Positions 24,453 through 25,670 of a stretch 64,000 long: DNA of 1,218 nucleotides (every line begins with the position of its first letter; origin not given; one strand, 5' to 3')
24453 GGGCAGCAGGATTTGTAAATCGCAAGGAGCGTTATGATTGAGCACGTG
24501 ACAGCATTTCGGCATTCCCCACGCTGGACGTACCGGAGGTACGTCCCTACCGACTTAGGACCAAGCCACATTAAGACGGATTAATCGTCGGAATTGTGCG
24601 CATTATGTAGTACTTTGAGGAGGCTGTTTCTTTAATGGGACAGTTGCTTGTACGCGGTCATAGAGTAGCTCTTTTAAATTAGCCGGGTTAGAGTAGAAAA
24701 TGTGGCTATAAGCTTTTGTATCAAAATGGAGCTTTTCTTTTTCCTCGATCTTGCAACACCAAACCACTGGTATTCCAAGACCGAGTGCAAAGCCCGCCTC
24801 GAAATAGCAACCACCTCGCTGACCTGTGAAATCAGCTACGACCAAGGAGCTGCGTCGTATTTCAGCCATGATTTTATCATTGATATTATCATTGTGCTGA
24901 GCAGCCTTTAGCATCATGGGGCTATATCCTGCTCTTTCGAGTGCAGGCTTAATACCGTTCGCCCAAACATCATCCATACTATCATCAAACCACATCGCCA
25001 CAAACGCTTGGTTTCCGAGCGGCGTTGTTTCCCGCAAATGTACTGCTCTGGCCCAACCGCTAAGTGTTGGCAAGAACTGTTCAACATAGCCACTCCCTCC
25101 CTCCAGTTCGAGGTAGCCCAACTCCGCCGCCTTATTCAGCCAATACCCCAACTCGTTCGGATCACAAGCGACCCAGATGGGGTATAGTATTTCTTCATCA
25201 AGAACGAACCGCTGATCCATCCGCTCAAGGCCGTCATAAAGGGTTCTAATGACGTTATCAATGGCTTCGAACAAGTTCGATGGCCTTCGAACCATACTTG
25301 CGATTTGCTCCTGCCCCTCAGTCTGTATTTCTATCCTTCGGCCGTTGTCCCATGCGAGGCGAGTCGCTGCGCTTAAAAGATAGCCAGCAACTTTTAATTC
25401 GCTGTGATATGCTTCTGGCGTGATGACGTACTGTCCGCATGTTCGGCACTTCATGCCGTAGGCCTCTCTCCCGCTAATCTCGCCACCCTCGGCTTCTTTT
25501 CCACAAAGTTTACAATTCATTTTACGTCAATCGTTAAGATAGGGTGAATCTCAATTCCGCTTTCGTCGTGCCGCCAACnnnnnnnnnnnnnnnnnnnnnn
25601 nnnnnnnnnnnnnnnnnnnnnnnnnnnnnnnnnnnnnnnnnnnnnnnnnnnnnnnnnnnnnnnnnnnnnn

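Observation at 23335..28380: A roughly 5 kb accessory island sits among heptose-pathway genes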

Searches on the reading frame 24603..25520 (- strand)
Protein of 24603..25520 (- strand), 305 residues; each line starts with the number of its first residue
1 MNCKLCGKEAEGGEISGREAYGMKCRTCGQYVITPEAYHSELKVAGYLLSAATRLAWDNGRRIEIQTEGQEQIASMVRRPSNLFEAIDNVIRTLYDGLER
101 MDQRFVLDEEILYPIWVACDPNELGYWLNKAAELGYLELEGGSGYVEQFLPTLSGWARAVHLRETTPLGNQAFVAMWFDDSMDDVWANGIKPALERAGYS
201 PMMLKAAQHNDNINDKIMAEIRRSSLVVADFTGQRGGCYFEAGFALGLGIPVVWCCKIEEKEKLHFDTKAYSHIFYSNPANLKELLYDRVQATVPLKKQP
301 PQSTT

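Call 3: search_protein_families(library=pfam, proteins=[window:24603-25520:-], max_evalue=0.01)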
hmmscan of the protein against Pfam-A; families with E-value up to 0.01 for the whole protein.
window:24603-25520:- (305 aa): 2 families
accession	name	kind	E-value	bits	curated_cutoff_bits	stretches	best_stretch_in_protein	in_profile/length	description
PF05014.21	Nuc_deoxyrib_tr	-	7.1e-06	26.6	28.8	1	204-261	43-102/117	Nucleoside 2-deoxyribosyltransferase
PF13676.11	TIR_2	-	0.002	19.1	28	1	183-234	9-61/122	TIR domain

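Call 7: search_protein_families(library=padloc, proteins=[window:24603-25520:-], max_evalue=0.01)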
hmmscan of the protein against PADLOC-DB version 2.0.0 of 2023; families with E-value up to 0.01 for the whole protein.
window:24603-25520:- (305 aa): 1 family
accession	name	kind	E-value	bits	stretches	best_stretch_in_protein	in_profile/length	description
PDLC00733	Effector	-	1.6e-13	48.3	1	185-284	262-362/388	TIR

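Call 28: find_homologous_proteins(query=window:24603-25520:-)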
Query window:24603-25520:- (305 aa): 1365 proteins with E <= 0.001 among 3208 candidates; the best 120 are listed.
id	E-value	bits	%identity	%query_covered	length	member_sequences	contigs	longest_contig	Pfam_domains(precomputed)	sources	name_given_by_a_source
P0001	3.5e-209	711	100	100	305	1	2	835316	PF05014.22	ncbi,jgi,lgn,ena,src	-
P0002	6.9e-112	392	58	97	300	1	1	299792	-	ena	-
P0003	6.4e-81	290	61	67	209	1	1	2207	-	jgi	jgi:hypothetical protein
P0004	6.5e-74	267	45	96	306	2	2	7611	PF05014.22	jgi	jgi:hypothetical protein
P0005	3.3e-73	265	45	93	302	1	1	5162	PF05014.22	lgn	-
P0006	2.0e-72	262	44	99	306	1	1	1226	PF05014.22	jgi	jgi:hypothetical protein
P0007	5.0e-72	261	45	96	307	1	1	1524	PF05014.22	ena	-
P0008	8.1e-70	254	45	96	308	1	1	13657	PF05014.22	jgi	jgi:hypothetical protein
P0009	1.0e-69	253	43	96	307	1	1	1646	-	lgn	-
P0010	1.1e-69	253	43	99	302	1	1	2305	PF05014.22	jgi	jgi:nucleoside 2-deoxyribosyltransferase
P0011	2.0e-69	252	43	99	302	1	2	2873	PF05014.22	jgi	jgi:nucleoside 2-deoxyribosyltransferase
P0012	6.2e-69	251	43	95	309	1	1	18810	PF05014.22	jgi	jgi:DNA-binding PadR family transcriptional regulator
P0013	9.4e-69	250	43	97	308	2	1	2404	PF05014.22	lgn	-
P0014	9.3e-68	247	41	97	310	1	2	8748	PF05014.22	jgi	jgi:hypothetical protein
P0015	9.4e-68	247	41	97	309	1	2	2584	-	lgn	-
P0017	1.0e-67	247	42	97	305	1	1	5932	PF05014.22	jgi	jgi:hypothetical protein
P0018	1.6e-67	246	44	96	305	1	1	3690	PF05014.22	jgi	jgi:nucleoside 2-deoxyribosyltransferase/DNA-directed RNA polymerase subunit RPC12/RpoP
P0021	1.2e-66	243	44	90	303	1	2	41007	PF05014.22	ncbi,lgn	-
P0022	1.3e-66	243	41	97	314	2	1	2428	PF05014.22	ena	-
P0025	2.5e-66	242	42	98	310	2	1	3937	PF05014.22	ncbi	-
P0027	7.9e-66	241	42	92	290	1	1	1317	PF05014.22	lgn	-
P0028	1.4e-65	240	42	96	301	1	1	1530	PF05014.22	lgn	-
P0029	1.5e-65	240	42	95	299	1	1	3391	PF05014.22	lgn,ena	-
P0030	1.5e-65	240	39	97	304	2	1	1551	PF05014.22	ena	-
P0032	5.2e-65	238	40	98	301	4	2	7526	PF05014.22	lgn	-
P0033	9.9e-65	237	42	98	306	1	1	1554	PF05014.22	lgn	-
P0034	1.1e-64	237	40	95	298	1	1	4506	PF05014.22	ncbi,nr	ncbi:MAG: hypothetical protein D6734_03900 [Candidatus Schekmanbacteria bacterium]|nr:MAG: hypotheti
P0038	4.1e-64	235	40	97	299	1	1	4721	PF05014.22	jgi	-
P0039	1.2e-63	233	41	97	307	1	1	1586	PF05014.22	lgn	-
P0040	1.6e-63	233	41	96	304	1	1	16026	PF05014.22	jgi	jgi:hypothetical protein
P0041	1.7e-63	233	41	98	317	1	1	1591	PF05014.22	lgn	-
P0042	2.5e-63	232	41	96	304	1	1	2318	PF05014.22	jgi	jgi:ribosomal protein L32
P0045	4.3e-63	232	41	97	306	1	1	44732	PF05014.22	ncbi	-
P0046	6.9e-63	231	40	91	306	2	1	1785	PF05014.22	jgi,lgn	-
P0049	1.0e-62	230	42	92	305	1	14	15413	PF05014.22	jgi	-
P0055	3.0e-62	229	42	96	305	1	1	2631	PF05014.22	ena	-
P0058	6.9e-62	228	41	97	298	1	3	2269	PF05014.22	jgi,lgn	-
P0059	1.1e-61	227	42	90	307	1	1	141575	-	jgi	jgi:nucleoside 2-deoxyribosyltransferase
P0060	1.1e-61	227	41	98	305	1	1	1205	PF05014.22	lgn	-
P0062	2.0e-61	226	39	96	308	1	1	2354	PF05014.22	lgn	-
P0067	3.7e-61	225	49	73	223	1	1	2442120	PF05014.22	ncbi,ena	-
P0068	6.9e-61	224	40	96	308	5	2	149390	PF05014.22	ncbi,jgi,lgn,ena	ncbi:MAG TPA: hypothetical protein VF528_13370 [Pyrinomonadaceae bacterium]|jgi:hypothetical protein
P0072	1.3e-60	223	42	90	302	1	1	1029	PF05014.22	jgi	-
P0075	1.7e-60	223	39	97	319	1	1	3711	PF05014.22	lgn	-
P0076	1.7e-60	223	46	81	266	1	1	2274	PF05014.22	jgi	-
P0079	2.5e-60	222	42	90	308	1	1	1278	PF05014.22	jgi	-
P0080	2.6e-60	222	38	100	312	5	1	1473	PF05014.22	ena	-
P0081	2.7e-60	222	38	98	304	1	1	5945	PF05014.22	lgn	-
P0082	3.0e-60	222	41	91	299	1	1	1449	PF05014.22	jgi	jgi:hypothetical protein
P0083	3.0e-60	222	41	92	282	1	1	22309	PF05014.22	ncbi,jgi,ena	-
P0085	3.1e-60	222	43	92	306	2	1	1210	PF05014.22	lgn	-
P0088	7.5e-60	221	38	96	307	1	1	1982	PF05014.22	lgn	-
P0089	1.1e-59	220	39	96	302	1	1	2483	PF05014.22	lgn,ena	-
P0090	1.1e-59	220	40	91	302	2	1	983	PF05014.22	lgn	-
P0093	1.3e-59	220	39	96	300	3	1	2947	PF05014.22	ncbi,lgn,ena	-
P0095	1.6e-59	220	40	95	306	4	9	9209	PF05014.22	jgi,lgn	-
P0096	2.3e-59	219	44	82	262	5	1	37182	PF05014.22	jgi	jgi:nucleoside 2-deoxyribosyltransferase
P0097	2.7e-59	219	39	98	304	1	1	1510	PF05014.22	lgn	-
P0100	3.9e-59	219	39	91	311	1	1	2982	PF05014.22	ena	-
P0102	4.7e-59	218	38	96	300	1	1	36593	PF05014.22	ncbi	-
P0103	4.8e-59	218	43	82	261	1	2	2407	PF05014.22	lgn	-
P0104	5.0e-59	218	39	97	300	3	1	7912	PF05014.22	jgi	jgi:nucleoside 2-deoxyribosyltransferase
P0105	6.3e-59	218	40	91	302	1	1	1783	PF05014.22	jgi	-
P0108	7.7e-59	218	38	97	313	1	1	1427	PF05014.22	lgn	-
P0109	7.8e-59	218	39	97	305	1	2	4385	PF05014.22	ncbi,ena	-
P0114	1.0e-58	217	39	97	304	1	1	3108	PF05014.22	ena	-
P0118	1.6e-58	216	40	96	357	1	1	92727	PF05014.22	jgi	jgi:hypothetical protein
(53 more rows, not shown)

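Call 30: find_encoding_contigs(protein=P0001, flank=10000, max_places=4)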
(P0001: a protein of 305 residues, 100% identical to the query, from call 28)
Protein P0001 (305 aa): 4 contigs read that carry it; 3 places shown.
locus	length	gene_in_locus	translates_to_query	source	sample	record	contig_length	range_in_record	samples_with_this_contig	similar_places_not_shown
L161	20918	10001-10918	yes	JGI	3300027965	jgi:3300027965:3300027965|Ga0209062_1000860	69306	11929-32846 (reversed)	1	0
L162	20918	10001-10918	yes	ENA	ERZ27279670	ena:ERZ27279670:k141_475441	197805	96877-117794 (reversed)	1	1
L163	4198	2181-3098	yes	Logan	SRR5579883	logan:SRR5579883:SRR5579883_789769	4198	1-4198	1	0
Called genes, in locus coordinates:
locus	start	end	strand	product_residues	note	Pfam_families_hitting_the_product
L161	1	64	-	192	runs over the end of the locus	PF04028:DUF374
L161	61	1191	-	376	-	PF02684:LpxB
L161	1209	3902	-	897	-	PF02463:SMC_N (faint), PF17760:UvrA_inter, PF00684:DnaJ_CXXCXGXG (faint), PF17755:UvrA_DNA-bind, PF13304:AAA_21 (weak), PF00005:ABC_tran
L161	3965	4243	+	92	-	-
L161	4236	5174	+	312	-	PF02470:MlaD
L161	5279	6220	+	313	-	PF18933:PsbP_2 (faint)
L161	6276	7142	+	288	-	PF14805:THDPS_N_2, PF00132:Hexapep (weak), PF14602:Hexapep_2 (weak)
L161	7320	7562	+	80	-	-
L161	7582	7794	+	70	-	PF10049:DUF2283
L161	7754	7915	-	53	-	-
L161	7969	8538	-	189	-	PF13580:SIS_2, PF01380:SIS (weak)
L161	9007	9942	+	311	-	-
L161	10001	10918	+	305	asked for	PF05014:Nuc_deoxyrib_tr (weak)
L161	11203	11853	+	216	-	-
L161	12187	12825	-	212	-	PF00300:His_Phos_1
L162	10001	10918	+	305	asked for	PF05014:Nuc_deoxyrib_tr (weak)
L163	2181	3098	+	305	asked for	PF05014:Nuc_deoxyrib_tr (weak)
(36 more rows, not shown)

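Call 31: find_encoding_contigs(protein=P0002, flank=6000, max_places=3)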
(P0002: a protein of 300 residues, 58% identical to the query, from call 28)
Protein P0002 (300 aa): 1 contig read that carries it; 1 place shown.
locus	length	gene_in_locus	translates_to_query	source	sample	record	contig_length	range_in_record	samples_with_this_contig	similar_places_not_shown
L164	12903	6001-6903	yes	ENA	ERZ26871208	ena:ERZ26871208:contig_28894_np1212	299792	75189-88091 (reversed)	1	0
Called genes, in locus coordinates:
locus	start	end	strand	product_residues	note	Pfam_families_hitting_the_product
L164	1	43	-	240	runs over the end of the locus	PF02012:BNR (faint)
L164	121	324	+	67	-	-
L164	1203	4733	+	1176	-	PF08471:Ribonuc_red_2_N, PF02867:Ribonuc_red_lgC, PF12637:TSCPD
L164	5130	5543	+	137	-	PF13470:PIN_3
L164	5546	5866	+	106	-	-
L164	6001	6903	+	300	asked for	-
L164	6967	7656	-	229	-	-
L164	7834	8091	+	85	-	-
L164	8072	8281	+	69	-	PF07927:HicA_toxin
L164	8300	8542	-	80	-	-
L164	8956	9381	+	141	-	PF13564:DoxX_2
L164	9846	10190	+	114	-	PF13302:Acetyltransf_3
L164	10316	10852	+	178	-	PF05638:T6SS_HCP (weak)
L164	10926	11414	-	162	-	PF00210:Ferritin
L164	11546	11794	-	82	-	-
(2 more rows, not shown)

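Call 34: search_protein_families(library=ncbifam, proteins=[window:24603-25520:-], max_evalue=0.1)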
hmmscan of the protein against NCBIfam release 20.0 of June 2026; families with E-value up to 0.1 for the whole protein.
window:24603-25520:- (305 aa): 1 family
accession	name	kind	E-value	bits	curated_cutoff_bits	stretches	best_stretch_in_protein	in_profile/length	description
TIGR03725.1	T6A_YeaZ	equivalog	0.044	13.7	69.3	1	231-256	67-92/212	tRNA (adenosine(37)-N6)-threonylcarbamoyltransferase complex dimerization subunit type 1 TsaB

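Call 36: find_encoding_contigs(protein=P0068, flank=5000, max_places=3)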
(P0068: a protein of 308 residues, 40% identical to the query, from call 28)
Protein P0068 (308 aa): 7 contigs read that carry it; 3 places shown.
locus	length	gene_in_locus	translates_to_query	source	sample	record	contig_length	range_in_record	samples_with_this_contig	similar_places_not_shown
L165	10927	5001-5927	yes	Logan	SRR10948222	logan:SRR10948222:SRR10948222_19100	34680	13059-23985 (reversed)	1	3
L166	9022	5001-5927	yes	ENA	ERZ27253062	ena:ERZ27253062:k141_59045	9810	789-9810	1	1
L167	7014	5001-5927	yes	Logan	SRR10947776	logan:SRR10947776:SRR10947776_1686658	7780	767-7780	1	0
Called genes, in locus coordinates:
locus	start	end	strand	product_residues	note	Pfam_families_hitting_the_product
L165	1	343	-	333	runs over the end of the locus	-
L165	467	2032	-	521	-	-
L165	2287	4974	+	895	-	PF00211:Guanylate_cyc (weak), PF02985:HEAT (faint), PF13646:HEAT_2 (faint)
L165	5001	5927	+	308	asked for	PF05014:Nuc_deoxyrib_tr (faint)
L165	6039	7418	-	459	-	PF13271:DUF4062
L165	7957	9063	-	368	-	-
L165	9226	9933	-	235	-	PF09411:PagL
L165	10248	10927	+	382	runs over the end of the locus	-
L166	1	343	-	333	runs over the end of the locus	-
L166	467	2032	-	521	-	-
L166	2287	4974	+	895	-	PF00211:Guanylate_cyc (weak), PF02985:HEAT (faint), PF13646:HEAT_2 (faint)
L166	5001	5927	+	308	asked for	PF05014:Nuc_deoxyrib_tr (faint)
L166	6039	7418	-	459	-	PF13271:DUF4062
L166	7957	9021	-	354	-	?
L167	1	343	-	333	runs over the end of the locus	-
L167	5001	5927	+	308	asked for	PF05014:Nuc_deoxyrib_tr (faint)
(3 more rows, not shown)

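Call 37: find_encoding_contigs(protein=P0045, flank=5000, max_places=2)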
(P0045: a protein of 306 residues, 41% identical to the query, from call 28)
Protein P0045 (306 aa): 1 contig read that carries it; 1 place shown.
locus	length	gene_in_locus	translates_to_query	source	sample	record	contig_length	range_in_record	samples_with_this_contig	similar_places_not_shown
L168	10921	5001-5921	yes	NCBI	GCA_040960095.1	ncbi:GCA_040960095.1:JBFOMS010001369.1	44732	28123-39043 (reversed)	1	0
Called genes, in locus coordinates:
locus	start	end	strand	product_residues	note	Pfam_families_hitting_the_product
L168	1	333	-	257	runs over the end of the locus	PF18742:DpnII-MboI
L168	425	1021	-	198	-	PF01381:HTH_3, PF12844:HTH_19 (faint), PF13413:HTH_25 (faint), PF13560:HTH_31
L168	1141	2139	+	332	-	-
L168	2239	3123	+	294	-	PF05866:RusA (faint)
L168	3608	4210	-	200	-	PF04002:RadC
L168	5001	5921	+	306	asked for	PF05014:Nuc_deoxyrib_tr (weak)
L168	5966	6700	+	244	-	PF01844:HNH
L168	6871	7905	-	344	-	-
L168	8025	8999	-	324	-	PF01582:TIR, PF13676:TIR_2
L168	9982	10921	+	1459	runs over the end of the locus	PF13401:AAA_22, PF24883:NPHP3_N (weak)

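Call 38: find_encoding_contigs(protein=P0059, flank=5000, max_places=2)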
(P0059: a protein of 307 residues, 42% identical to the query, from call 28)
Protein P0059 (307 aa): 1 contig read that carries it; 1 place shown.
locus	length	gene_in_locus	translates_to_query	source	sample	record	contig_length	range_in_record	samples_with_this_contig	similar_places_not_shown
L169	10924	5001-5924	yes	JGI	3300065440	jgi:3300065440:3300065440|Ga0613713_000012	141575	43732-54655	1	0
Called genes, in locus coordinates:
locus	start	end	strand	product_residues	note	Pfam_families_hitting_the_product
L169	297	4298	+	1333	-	PF13086:AAA_11, PF13245:AAA_19, PF13604:AAA_30, PF13086:AAA_11, PF13087:AAA_12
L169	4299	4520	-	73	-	-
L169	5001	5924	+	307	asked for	-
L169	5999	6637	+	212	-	-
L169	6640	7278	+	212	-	-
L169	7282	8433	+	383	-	PF01266:DAO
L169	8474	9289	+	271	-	-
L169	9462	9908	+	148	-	PF01641:SelR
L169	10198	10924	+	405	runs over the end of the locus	PF00480:ROK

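Call 43: predict_structure(alignment_id=A2)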
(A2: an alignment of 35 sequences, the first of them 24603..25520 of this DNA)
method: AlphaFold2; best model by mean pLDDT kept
length: 305 residues; sequences in the alignment: 35
mean_pLDDT: 87.2   pTM: 0.65
mean pLDDT of the five models: 87.2, 86.0, 85.8, 84.1, 83.0
residues with pLDDT >= 90: 180; 70-90: 95; 50-70: 17; < 50: 13
segments of 3 or more residues with pLDDT < 50: 207-210, 298-305
pLDDT, mean of each block of 10 residues (from residue 1): 96 93 97 97 97 90 92 83 94 89 90 96 97 96 90 94 76 87 94 92 64 73 89 82 86 92 74 89 95 59 34
secondary structure, 60 per line:
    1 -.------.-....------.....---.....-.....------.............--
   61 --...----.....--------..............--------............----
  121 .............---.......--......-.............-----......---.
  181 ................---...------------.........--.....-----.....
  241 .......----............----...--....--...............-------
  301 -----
elements in order: E11-14 E21-25 E29-33 H35-39 H46-58 E63-65 H70-74 H83-96 E105-108 H109-116 H121-133 E137-143 E146-151 H153-165 E171-176 H180-196 E200-202 H215-223 E226-230 H236-247 E252-257 H258-263 E273-276 H279-293

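Call 47: fold_search(model_id=the predicted structure, library=pdb)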
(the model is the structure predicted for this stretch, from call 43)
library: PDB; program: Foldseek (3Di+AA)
matches with E <= 10: 1357; with E <= 0.001: 0
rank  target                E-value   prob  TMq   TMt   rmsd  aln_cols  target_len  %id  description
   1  3ufx_E                1.0e-03  0.92  0.24  0.21  14.1       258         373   14  Thermus aquaticus succinyl-CoA synthetase in complex with GDP-Mn2+ (released 2012-06-27)
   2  4jen_A                1.4e-03  1.00  0.28  0.65   5.4       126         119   14  Structure of Clostridium botulinum CMP N-glycosidase, BcmB (released 2013-09-11)
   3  3ufx_B                1.4e-03  0.90  0.24  0.20  14.1       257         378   14  Thermus aquaticus succinyl-CoA synthetase in complex with GDP-Mn2+ (released 2012-06-27)
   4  8pqq_D                1.5e-03  1.00  0.28  0.51   4.6       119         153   13  Nucleoside 2'deoxyribosyltransferase from Chroococcidiopsis thermalis PCC 7203 E88Q Mutant bound to Clofarabine (released 2024-02-21)
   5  5v8s_A                1.5e-03  0.92  0.29  0.24  20.1       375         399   12  Flavo di-iron protein H90D mutant from Thermotoga maritima (released 2017-04-19)
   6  4kxl_A                1.6e-03  1.00  0.32  0.64   4.5       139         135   18  Crystal structure of DNPH1 (RCL) with 6-CYCLOPENTYL-AMP (released 2014-02-05)
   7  3ufx_I                1.9e-03  0.84  0.23  0.20  15.0       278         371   14  Thermus aquaticus succinyl-CoA synthetase in complex with GDP-Mn2+ (released 2012-06-27)
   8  4gyk_B                2.0e-03  0.95  0.29  0.16  20.4       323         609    8  Crystal structure of mutant (D318N) bacillus subtilis family 3 glycoside hydrolase (nagz) in complex with glcnac-murna (released 2012-12-19)
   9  9emx_A                2.2e-03  1.00  0.28  0.51   4.5       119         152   14  Nucleoside 2'deoxyribosyltransferase from Chroococcidiopsis thermalis PCC 7203 Double Mutant Y7F A9S bound to Cordycep (released 2025-05-07)
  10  4dil_A                2.2e-03  0.92  0.31  0.26  20.4       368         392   11  Flavo Di-iron protein H90N mutant from Thermotoga maritima (released 2012-10-17)
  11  4dik_B                2.2e-03  0.92  0.30  0.24  17.8       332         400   11  Flavo Di-iron protein H90A mutant from Thermotoga maritima (released 2012-10-17)
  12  8qc0_A                2.7e-03  1.00  0.25  0.48   4.1        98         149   15  Nucleoside 2'deoxyribosyltransferase from Chroococcidiopsis thermalis PCC 7203 WT ribosylated (released 2024-02-21)
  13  9cb6_D                2.9e-03  0.98  0.28  0.34  15.1       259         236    8  Crystal Structure of RT-PhyR (ruthe_02744) (released 2025-05-28)
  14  4dik_A                2.9e-03  0.85  0.29  0.24  20.3       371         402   11  Flavo Di-iron protein H90A mutant from Thermotoga maritima (released 2012-10-17)
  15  7cm7_A                3.1e-03  1.00  0.28  0.15  11.9       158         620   14  NAD+-bound Sarm1 E642A in the self-inhibited state (released 2020-10-21)
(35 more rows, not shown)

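Call 68: search_protein_families(library=phrogs, proteins=[window:24603-25520:-], max_evalue=0.01)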
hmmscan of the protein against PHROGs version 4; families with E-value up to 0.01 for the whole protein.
window:24603-25520:- (305 aa): 4 families
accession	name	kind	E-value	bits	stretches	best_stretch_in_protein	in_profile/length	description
phrog_16139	-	unknown function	3.6e-39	135.7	1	155-294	185-322/323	-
phrog_3634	-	unknown function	5.9e-16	59.8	1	183-297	24-136/237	-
phrog_26406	-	unknown function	2.6e-05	24.4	1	175-294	210-335/343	-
phrog_10872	-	unknown function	3.6e-05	24.2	1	183-280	43-138/306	-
